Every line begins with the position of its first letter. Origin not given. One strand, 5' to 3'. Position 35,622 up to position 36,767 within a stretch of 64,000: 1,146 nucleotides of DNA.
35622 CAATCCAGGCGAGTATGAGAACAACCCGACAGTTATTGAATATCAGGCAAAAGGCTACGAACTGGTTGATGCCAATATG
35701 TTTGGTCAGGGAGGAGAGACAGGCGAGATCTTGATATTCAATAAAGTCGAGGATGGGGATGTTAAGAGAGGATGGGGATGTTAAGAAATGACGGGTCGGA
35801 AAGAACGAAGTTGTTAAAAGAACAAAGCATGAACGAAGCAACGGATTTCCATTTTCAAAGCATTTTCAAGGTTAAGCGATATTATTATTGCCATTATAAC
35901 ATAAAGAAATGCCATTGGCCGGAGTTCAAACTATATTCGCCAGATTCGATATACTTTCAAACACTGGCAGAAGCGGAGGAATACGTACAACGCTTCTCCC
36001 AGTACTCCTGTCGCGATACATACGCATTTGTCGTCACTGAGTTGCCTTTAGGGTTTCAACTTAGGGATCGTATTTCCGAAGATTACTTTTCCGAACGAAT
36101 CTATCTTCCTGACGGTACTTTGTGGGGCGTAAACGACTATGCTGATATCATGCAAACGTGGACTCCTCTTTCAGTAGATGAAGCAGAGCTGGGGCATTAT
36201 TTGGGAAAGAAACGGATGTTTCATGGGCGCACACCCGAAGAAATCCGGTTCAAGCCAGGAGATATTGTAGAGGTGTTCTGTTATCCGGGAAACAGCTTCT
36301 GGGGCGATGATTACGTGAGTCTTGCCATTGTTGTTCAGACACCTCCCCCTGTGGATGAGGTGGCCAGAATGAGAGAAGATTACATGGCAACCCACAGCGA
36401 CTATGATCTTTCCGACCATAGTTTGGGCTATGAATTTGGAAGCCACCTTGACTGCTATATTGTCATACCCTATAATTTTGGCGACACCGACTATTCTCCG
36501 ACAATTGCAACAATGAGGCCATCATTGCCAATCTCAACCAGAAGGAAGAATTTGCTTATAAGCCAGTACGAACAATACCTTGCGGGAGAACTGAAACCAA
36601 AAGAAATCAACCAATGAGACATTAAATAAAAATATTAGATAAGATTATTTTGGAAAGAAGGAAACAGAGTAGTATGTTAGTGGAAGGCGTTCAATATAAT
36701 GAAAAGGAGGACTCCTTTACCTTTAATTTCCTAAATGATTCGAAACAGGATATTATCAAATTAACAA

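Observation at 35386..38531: Strongly AT-rich five-gene island with a ComF-like PRTase and a DUF4160-like protein, inserted between rfbB and a BASS transporter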

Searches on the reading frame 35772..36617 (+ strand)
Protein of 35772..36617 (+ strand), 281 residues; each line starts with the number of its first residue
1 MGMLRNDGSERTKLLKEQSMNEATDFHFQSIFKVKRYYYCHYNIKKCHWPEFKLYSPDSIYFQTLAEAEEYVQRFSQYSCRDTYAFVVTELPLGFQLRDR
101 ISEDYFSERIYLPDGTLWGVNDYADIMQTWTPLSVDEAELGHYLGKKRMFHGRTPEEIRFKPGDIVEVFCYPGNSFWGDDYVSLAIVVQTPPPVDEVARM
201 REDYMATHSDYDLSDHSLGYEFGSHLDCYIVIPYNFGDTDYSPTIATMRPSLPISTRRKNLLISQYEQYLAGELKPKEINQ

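Call 3: search_protein_families(library=pfam, proteins=[window:35772-36617:+], max_evalue=0.1)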
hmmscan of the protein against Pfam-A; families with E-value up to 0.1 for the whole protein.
window:35772-36617:+ (281 aa): 0 families

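Call 4: search_protein_families(library=padloc, proteins=[window:35772-36617:+], max_evalue=0.1)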
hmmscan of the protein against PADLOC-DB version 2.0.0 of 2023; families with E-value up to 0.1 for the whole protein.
window:35772-36617:+ (281 aa): 0 families

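Call 5: search_protein_families(library=phrogs, proteins=[window:35772-36617:+], max_evalue=0.1)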
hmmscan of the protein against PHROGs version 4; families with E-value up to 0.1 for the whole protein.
window:35772-36617:+ (281 aa): 0 families

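Call 6: search_protein_families(library=ncbifam, proteins=[window:35772-36617:+], max_evalue=0.1)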
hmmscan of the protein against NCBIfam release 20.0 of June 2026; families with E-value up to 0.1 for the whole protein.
window:35772-36617:+ (281 aa): 0 families

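Call 27: search_dna_similar(query=window:35772-36614:+, collection=phages, mode=protein, max_evalue=0.01)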
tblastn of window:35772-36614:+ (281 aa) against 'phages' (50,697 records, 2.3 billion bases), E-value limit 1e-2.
Records with a match: 1; places in all: 1; records where one place covers at least 80% of the query: 0.
Best place of each record, by identity: <60% 1.
By first word of the organism name: Bacteriophage 1.
By host as written in the record: - 1.
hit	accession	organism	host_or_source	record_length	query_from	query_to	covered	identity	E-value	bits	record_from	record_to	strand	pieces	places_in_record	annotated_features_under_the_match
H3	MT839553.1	Bacteriophage sp.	human fecal samples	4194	48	191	51%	31.6%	8e-7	56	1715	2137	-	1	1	record has no annotation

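Call 32: find_homologous_proteins(query=window:35772-36614:+, max_evalue=0.001)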
Query window:35772-36614:+ (281 aa): 102 proteins with E <= 0.001 among 310 candidates.
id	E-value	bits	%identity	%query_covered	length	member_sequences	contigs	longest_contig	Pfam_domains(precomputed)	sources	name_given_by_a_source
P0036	1.5e-191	653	99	99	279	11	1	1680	-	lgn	-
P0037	5.5e-121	421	70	92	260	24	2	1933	-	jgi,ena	-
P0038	5.7e-117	408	69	92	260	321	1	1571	-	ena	-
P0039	1.5e-112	394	67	92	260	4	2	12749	-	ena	-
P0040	2.5e-112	393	66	91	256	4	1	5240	-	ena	-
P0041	2.2e-111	390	65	92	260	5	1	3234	-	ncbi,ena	-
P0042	1.1e-110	388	66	92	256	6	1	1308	-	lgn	-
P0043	1.3e-107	378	64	92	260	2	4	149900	-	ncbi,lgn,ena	-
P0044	3.7e-102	360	64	89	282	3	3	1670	-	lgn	-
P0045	1.8e-93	331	60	88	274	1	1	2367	-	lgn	-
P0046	6.3e-91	323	58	91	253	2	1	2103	-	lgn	-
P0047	4.2e-89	317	64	76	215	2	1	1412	-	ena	-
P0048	3.9e-79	284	63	71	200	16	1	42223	-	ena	-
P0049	4.3e-75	271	67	62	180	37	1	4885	-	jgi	jgi:hypothetical protein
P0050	6.9e-63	231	46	87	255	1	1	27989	-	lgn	-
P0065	1.2e-61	227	45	87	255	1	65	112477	-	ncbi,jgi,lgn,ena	jgi:hypothetical protein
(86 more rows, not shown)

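Call 40: find_encoding_contigs(protein=P0043, flank=6000, max_places=4)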
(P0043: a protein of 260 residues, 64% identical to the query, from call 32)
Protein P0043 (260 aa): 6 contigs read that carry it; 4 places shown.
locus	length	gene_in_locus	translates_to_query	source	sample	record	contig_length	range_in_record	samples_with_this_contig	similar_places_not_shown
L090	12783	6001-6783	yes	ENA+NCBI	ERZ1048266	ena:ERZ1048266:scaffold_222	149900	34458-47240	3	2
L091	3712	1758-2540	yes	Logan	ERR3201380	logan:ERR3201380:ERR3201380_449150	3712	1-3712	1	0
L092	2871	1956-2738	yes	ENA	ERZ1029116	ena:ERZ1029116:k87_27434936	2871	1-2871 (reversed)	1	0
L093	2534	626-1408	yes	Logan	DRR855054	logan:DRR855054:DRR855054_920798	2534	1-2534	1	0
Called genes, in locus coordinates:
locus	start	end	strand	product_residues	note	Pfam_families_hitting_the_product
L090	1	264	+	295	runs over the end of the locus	PF28533:DUF8429, PF28532:DUF8428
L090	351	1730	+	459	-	PF03611:EIIC-GAT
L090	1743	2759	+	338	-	PF04962:KduI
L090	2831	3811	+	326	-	PF00892:EamA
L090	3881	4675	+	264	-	PF24675:NpmA (weak), PF13847:Methyltransf_31 (weak), PF02390:Methyltransf_4, PF13649:Methyltransf_25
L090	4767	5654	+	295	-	PF02661:Fic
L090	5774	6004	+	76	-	-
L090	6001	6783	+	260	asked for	-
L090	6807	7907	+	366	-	PF01883:FeS_assembly_P, PF00142:Fer4_NifH (faint), PF01656:CbiA, PF02374:ArsA_ATPase (weak), PF09140:MipZ, PF10609:ParA, PF13614:AAA_31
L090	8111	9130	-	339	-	PF01063:Aminotran_4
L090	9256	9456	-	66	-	PF02609:Exonuc_VII_S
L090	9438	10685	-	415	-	PF13742:tRNA_anti_2, PF02601:Exonuc_VII_L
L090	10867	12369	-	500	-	PF19529:DUF6057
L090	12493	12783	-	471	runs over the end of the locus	PF26550:Tricorn_2nd (faint), PF26549:Tricorn_N (faint), PF07676:PD40 (faint)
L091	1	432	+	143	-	?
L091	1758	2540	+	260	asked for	-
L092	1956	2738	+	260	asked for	-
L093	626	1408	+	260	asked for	-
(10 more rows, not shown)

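Call 41: find_encoding_contigs(protein=P0065, flank=6000, max_places=4)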
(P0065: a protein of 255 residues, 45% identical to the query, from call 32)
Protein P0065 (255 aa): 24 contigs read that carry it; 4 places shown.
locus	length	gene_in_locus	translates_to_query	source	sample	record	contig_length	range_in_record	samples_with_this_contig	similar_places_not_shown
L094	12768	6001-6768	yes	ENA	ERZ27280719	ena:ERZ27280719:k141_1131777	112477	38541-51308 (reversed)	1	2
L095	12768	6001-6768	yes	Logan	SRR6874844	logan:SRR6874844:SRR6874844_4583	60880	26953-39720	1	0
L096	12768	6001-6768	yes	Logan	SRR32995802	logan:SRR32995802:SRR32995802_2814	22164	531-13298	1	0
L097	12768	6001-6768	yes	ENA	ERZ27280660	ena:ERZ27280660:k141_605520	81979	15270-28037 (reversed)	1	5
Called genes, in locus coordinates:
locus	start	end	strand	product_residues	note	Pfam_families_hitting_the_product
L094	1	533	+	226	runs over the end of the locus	PF23310:TPR_27 (faint), PF08238:Sel1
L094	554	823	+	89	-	-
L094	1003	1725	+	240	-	-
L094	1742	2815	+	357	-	PF01807:Zn_ribbon_DnaG, PF19898:DUF6371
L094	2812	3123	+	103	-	-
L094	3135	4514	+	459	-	PF03747:ADP_ribosyl_GH, PF05728:UPF0227 (weak)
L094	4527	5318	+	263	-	PF03796:DnaB_C, PF06745:ATPase (weak), PF13481:AAA_25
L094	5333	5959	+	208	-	PF02481:DNA_processg_A, PF18306:LDcluster4 (weak)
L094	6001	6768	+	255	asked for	-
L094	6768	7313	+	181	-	PF16266:DUF4919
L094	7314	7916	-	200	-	PF08719:NADAR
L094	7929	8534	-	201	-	PF13151:DUF3990 (weak)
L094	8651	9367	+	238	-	PF15891:Nuc_deoxyri_tr2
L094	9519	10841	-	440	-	PF09903:DUF2130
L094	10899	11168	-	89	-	-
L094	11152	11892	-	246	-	PF00149:Metallophos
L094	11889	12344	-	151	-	-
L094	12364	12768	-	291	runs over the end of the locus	PF00140:Sigma70_r1_2, PF04542:Sigma70_r2, PF04539:Sigma70_r3, PF04545:Sigma70_r4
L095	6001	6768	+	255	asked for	-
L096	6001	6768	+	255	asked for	-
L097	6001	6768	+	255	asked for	-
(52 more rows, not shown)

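Call 62: find_related_loci(query=A2, collection=viral_contigs, flank=10000)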
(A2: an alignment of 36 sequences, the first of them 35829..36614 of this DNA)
Query A2 (262 aa) in viral_contigs; peptide patterns used: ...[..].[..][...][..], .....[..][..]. (x = any residue, [..] = any of these).
109 stretches matched a pattern, but none encodes a relative of the query by tblastn (E <= 1e-3).

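Call 68: predict_structure(alignment_id=A2)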
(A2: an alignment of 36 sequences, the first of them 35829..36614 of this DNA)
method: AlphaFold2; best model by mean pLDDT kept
length: 262 residues; sequences in the alignment: 36
mean_pLDDT: 90.5   pTM: 0.88
mean pLDDT of the five models: 90.5, 90.4, 90.1, 88.9, 88.6
residues with pLDDT >= 90: 191; 70-90: 55; 50-70: 11; < 50: 5
segments of 3 or more residues with pLDDT < 50: 1-3
pLDDT, mean of each block of 10 residues (from residue 1): 61 95 88 93 98 91 90 85 84 96 89 82 92 97 98 82 96 98 97 94 95 92 96 97 96 81 43
secondary structure, 60 per line:
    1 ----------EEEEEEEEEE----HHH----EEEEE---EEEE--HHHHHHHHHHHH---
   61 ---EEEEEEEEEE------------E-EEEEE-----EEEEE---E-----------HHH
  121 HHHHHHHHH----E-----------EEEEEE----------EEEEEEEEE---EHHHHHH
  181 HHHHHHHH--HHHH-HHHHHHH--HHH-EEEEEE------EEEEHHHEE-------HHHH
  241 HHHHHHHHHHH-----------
elements in order: E11-20 E32-36 E40-43 H46-57 E64-73 E88-92 E98-102 H118-129 E146-151 E162-170 H175-188 H191-194 H196-202 E209-214 E221-224 H237-251

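Call 74: fold_search(model_id=the predicted structure, library=pdb)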
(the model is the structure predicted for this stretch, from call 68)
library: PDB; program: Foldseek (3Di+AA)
matches with E <= 10: 615; with E <= 0.001: 0
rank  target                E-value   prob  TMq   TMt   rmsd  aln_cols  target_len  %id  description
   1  6b57_A                7.7e-02  0.41  0.18  0.23  16.7       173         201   14  tudor in complex with ligand (released 2017-11-01)
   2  5j39_A                1.2e-01  0.54  0.19  0.24  15.8       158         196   13  Crystal Structure of the extended TUDOR domain from TDRD2 (released 2016-04-13)
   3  1h3z_MODEL_1_A        1.5e-01  0.33  0.17  0.35   9.8       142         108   13  Solution structure of a PWWP domain from Schizosaccharomyces Pombe (released 2003-07-10)
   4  7cso_B                1.6e-01  0.09  0.16  0.11  19.4       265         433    9  Structure of Ephexin4 DH-PH-SH3 (released 2021-02-24)
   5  6b57_B                1.7e-01  0.30  0.18  0.23  16.4       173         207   14  tudor in complex with ligand (released 2017-11-01)
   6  6y91_D                2.9e-01  0.13  0.12  0.10  14.8       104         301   10  Crystal structure of malate dehydrogenase from Plasmodium Falciparum in complex with NADH (released 2021-03-31)
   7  7cfd_G                3.3e-01  0.18  0.17  0.24  16.7       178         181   13  Drosophila melanogaster Krimper eTud2-AubR15me2 complex (released 2021-06-02)
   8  6r8g_B                3.7e-01  0.12  0.12  0.10  14.5       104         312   10  Crystal structure of malate dehydrogenase from Plasmodium Falciparum in complex with 4-(3,4-difluorophenyl)thiazol-2-a (released 2020-04-15)
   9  9mba_C                3.7e-01  0.03  0.10  0.09  21.5       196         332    7  Cryo-EM structure of complex of transducer-bound GPCR (released 2025-10-01)
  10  4a4e_MODEL_1_A        3.9e-01  0.66  0.18  0.63   6.8       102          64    9  Solution structure of SMN Tudor domain in complex with symmetrically dimethylated arginine (released 2011-11-30)
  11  1z26                  3.9e-01  0.05  0.17  0.08  22.4       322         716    8  Structure of Pyrococcus furiosus Argonaute with bound tungstate (released 2005-04-05)
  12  7cfd_B                4.2e-01  0.25  0.17  0.24  17.0       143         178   13  Drosophila melanogaster Krimper eTud2-AubR15me2 complex (released 2021-06-02)
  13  1khc                  4.2e-01  0.23  0.17  0.32  11.6       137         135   14  Crystal Structure of the PWWP Domain of Mammalian DNA Methyltransferase Dnmt3b (released 2002-02-27)
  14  6y91_A                4.2e-01  0.12  0.12  0.10  14.0       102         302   10  Crystal structure of malate dehydrogenase from Plasmodium Falciparum in complex with NADH (released 2021-03-31)
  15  2vxh_F                4.2e-01  0.07  0.18  0.20  16.8       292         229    8  The crystal structure of chlorite dismutase: a detox enzyme producing molecular oxygen (released 2009-03-03)
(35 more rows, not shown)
